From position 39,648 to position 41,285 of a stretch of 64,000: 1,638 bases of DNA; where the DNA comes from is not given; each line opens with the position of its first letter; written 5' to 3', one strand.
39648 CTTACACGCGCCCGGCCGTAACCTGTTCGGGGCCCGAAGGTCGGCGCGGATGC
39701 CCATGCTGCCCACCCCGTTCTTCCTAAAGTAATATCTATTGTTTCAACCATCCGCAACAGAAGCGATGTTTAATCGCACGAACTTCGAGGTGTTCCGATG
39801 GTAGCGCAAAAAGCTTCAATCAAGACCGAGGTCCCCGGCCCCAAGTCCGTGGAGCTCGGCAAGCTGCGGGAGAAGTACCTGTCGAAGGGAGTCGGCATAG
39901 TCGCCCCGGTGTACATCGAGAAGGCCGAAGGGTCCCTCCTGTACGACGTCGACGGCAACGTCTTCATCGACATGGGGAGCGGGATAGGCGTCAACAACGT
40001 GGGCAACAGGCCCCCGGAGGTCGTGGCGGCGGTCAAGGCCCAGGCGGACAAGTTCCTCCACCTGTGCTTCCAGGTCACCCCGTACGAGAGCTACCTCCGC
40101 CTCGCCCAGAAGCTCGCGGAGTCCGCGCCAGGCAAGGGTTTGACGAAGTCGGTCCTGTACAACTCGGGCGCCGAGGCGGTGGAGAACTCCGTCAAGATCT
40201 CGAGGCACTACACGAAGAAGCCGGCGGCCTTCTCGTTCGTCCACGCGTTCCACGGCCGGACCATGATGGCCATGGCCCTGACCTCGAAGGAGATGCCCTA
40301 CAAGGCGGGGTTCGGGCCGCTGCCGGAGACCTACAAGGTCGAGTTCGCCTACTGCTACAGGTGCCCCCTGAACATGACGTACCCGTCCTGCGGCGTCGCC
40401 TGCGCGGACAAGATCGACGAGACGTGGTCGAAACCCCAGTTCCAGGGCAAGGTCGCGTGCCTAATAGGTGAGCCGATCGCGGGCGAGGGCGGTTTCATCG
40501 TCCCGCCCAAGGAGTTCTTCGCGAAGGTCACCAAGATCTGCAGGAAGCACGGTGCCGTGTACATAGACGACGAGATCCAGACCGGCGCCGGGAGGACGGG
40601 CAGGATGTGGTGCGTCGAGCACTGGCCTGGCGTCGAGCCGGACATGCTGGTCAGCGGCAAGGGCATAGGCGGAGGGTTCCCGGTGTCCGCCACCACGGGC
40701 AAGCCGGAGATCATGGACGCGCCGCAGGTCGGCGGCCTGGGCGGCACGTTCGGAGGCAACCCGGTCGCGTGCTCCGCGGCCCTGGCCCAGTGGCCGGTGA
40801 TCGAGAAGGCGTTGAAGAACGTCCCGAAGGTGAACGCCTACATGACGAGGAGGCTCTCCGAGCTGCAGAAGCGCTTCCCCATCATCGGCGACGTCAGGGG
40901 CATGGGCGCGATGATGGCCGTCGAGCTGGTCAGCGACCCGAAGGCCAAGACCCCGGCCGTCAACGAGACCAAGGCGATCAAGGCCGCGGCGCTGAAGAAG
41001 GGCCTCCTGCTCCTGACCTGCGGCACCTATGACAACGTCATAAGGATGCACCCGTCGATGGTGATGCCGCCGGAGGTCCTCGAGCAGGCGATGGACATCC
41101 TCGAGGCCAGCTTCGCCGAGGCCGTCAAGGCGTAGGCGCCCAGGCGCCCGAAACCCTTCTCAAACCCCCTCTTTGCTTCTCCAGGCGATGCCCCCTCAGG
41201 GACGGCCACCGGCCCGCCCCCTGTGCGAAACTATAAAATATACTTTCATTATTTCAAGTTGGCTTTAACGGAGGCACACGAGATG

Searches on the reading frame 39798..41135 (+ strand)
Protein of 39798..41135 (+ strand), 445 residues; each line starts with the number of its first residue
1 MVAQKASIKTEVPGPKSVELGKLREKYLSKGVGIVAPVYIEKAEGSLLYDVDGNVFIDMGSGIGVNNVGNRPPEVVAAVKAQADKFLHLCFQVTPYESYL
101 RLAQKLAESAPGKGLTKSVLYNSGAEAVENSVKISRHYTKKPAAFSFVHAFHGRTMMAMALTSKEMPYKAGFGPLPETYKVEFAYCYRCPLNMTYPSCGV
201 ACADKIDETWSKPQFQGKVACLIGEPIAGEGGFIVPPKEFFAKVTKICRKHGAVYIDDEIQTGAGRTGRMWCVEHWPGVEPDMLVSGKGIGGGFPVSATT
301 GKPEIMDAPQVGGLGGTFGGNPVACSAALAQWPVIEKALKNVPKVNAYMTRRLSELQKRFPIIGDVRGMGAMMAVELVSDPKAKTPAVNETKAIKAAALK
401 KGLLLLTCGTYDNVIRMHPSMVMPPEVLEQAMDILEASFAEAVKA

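Call 10: find_encoding_contigs(protein=window:39798-41135:+, flank=5000, max_places=6)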
Protein window:39798-41135:+ (445 aa): no gene with exactly this product is on record in the collection.

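Call 46: search_protein_families(library=pfam, proteins=[window:39798-41135:+], max_evalue=0.01)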
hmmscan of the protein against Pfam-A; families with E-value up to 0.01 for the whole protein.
window:39798-41135:+ (445 aa): 1 family
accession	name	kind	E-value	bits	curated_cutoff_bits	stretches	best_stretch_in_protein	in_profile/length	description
PF00202.27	Aminotran_3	-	1.2e-113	380.3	30.5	1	37-437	10-401/403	Aminotransferase class-III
